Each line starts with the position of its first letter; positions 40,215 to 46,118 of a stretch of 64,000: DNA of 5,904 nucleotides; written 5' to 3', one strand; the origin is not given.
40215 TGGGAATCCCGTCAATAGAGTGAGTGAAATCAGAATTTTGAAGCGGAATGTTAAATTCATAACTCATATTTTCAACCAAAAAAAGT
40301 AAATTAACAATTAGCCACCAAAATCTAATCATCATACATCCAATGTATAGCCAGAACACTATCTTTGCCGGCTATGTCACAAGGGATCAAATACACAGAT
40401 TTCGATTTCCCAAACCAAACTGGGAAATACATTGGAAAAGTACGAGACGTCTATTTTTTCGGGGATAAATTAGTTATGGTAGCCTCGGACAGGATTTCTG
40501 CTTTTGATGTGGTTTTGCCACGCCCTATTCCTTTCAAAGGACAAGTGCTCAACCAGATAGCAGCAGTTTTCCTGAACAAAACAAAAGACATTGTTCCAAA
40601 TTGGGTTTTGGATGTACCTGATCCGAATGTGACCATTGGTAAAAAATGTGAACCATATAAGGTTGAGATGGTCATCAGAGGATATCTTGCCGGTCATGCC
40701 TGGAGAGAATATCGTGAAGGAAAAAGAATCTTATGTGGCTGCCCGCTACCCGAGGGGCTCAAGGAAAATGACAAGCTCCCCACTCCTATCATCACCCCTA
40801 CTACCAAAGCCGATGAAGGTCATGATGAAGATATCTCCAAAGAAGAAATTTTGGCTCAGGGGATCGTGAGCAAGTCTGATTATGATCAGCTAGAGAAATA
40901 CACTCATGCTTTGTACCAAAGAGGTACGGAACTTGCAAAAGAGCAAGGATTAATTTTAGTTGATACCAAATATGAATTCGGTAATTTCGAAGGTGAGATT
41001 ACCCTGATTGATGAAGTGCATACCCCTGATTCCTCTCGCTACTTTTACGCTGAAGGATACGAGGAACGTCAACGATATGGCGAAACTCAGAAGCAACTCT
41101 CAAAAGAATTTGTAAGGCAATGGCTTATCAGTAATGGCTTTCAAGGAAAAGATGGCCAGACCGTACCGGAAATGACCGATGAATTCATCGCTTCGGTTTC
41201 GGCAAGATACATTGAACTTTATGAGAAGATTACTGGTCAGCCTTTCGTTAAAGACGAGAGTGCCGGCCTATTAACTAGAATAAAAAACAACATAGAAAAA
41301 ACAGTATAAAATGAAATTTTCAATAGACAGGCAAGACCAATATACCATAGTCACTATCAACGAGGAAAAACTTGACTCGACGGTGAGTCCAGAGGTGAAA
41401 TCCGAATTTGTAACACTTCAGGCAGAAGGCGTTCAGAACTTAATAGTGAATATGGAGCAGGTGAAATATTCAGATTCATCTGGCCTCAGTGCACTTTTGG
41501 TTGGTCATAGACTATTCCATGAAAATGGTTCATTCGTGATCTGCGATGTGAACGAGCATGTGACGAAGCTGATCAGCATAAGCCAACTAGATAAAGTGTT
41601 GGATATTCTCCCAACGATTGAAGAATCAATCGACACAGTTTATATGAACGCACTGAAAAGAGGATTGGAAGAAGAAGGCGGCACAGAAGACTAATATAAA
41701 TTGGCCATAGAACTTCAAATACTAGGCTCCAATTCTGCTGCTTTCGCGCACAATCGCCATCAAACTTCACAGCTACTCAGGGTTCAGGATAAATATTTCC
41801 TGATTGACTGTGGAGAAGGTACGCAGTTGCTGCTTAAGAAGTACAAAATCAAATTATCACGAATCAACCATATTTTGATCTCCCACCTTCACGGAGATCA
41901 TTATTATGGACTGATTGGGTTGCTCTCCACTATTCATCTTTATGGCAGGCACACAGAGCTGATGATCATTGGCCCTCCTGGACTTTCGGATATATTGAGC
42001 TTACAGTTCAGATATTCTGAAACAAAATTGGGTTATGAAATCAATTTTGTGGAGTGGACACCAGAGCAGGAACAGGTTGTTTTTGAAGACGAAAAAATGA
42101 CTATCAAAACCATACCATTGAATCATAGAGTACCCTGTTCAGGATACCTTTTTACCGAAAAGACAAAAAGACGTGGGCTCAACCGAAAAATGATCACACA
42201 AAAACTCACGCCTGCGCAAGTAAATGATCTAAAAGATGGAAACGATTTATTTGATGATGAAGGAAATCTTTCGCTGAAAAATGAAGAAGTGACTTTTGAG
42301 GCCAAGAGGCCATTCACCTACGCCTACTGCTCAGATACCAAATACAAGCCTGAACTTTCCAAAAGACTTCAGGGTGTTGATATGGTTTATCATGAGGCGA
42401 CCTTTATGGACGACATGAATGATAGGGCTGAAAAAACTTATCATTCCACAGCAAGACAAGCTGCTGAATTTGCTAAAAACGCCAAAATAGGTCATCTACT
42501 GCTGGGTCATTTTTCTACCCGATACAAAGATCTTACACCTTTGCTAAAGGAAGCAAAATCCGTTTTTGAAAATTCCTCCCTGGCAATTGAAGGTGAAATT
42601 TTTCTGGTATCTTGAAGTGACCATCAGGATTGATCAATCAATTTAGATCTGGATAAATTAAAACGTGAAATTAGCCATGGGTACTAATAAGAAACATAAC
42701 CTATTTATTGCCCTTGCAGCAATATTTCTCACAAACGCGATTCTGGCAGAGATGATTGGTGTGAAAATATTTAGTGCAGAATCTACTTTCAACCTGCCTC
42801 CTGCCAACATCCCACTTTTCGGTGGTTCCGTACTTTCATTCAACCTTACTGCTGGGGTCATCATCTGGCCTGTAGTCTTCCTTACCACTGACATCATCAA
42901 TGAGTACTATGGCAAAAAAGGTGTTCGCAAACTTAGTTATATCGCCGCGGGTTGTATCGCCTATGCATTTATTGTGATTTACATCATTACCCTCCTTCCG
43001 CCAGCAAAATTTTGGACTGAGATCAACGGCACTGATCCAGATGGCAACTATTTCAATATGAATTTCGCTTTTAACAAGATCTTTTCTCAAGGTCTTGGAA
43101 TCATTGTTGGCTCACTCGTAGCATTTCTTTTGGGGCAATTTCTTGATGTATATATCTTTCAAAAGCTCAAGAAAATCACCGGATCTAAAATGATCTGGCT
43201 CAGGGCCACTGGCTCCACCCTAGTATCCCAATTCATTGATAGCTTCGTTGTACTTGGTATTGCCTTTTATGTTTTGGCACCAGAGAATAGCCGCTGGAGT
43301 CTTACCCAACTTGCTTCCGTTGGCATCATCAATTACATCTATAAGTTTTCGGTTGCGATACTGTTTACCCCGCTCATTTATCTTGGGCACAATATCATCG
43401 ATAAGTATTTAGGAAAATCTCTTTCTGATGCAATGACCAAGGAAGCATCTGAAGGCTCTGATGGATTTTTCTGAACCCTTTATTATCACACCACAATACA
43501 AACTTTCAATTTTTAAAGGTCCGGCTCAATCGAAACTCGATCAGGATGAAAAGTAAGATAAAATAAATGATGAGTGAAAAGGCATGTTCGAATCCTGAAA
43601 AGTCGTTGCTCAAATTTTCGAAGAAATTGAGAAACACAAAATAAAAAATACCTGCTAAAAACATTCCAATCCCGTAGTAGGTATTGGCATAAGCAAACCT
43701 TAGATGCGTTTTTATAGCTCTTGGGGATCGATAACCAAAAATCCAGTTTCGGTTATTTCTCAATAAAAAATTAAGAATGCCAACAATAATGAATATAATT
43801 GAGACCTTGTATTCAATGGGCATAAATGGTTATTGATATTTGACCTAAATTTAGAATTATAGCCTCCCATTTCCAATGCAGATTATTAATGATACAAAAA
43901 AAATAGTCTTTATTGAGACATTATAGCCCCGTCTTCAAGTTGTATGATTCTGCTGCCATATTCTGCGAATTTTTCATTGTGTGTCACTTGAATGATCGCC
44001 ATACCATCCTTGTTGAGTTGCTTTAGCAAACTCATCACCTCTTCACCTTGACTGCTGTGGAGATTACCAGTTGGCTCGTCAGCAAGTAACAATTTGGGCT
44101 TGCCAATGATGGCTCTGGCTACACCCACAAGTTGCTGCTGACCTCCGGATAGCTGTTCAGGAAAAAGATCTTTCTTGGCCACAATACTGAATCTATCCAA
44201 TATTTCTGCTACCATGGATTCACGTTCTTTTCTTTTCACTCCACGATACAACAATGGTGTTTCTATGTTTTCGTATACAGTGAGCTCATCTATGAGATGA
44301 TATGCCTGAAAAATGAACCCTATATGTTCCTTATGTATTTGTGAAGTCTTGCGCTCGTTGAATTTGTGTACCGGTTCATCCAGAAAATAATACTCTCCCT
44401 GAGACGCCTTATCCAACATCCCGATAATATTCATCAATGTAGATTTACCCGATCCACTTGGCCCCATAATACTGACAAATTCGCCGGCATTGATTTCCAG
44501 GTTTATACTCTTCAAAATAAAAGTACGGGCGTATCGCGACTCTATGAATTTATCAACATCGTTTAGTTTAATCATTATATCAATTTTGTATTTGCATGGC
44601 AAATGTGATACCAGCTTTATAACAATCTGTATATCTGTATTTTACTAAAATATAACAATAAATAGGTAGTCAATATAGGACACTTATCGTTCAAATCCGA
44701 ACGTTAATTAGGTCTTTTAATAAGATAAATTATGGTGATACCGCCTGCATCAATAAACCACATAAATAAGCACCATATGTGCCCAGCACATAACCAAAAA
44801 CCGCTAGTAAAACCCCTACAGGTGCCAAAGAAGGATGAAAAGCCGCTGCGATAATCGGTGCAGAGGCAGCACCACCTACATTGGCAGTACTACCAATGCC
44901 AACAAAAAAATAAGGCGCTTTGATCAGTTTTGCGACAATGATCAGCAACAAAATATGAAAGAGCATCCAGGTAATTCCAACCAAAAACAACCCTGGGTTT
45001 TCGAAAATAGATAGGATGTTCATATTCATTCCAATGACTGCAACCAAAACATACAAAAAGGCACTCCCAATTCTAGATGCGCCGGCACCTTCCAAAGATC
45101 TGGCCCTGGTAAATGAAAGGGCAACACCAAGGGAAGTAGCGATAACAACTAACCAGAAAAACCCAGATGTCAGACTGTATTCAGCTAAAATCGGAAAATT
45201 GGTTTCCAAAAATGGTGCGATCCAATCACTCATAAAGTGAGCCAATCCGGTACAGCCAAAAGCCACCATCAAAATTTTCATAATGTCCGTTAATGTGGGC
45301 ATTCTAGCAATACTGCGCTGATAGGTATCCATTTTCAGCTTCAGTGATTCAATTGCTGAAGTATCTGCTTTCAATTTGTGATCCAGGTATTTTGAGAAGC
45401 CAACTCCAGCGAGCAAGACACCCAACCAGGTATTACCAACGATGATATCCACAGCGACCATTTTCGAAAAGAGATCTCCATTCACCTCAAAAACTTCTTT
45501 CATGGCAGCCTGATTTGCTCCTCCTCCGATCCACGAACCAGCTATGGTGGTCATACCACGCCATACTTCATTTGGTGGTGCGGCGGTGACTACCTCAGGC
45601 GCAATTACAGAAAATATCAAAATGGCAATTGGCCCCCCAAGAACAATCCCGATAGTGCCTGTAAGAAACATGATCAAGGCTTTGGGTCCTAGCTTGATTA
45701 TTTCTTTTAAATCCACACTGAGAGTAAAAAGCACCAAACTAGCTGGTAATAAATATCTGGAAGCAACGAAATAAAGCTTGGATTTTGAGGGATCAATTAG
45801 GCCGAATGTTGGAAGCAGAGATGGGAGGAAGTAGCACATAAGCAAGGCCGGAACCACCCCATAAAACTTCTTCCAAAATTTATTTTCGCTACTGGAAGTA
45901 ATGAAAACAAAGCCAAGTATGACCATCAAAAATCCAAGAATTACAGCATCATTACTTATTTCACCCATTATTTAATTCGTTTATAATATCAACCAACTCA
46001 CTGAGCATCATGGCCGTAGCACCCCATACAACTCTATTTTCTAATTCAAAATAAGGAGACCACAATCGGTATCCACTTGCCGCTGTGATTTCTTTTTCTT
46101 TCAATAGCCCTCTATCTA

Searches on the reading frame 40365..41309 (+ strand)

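Call 78: search_protein_families(library=pfam, proteins=[window:40365-41309:+], max_evalue=0.00001)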
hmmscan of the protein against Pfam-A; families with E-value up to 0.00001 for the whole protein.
window:40365-41309:+ (314 aa): 1 family
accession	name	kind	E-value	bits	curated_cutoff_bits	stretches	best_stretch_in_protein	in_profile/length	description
PF01259.24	SAICAR_synt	-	2.7e-72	243.8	20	1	22-258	3-225/233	SAICAR synthetase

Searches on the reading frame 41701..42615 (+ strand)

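Call 78: search_protein_families(library=pfam, proteins=[window:41701-42615:+], max_evalue=0.00001)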
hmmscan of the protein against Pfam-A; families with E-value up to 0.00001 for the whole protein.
window:41701-42615:+ (304 aa): 4 families
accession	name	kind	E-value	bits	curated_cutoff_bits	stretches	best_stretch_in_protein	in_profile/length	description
PF12706.13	Lactamase_B_2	-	1.3e-20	74.3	27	2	33-156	3-135/200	Beta-lactamase superfamily domain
PF00753.33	Lactamase_B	-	1.7e-09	38.4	22.7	1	24-150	9-139/196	Metallo-beta-lactamase superfamily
PF13691.12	Lactamase_B_4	-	2.9e-07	30.5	27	1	22-68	13-61/63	tRNase Z endonuclease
PF23023.1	Anti-Pycsar_Apyc1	-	1.7e-06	28.2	50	1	1-72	1-71/250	Anti-Pycsar protein Apyc1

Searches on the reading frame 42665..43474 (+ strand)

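Call 78: search_protein_families(library=pfam, proteins=[window:42665-43474:+], max_evalue=0.00001)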
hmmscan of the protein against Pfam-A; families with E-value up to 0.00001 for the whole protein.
window:42665-43474:+ (269 aa): 1 family
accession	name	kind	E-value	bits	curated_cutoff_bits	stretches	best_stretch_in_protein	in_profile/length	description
PF02592.20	Vut_1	-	2.9e-49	167.8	27.2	1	62-240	1-151/152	Putative vitamin uptake transporter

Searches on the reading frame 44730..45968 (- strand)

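Call 78: search_protein_families(library=pfam, proteins=[window:44730-45968:-], max_evalue=0.00001)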
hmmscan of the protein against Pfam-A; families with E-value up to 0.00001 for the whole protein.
window:44730-45968:- (412 aa): 1 family
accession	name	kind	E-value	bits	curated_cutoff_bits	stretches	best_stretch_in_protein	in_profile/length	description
PF05684.17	DUF819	-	2.5e-95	320.2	27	1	12-408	1-377/379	Protein of unknown function (DUF819)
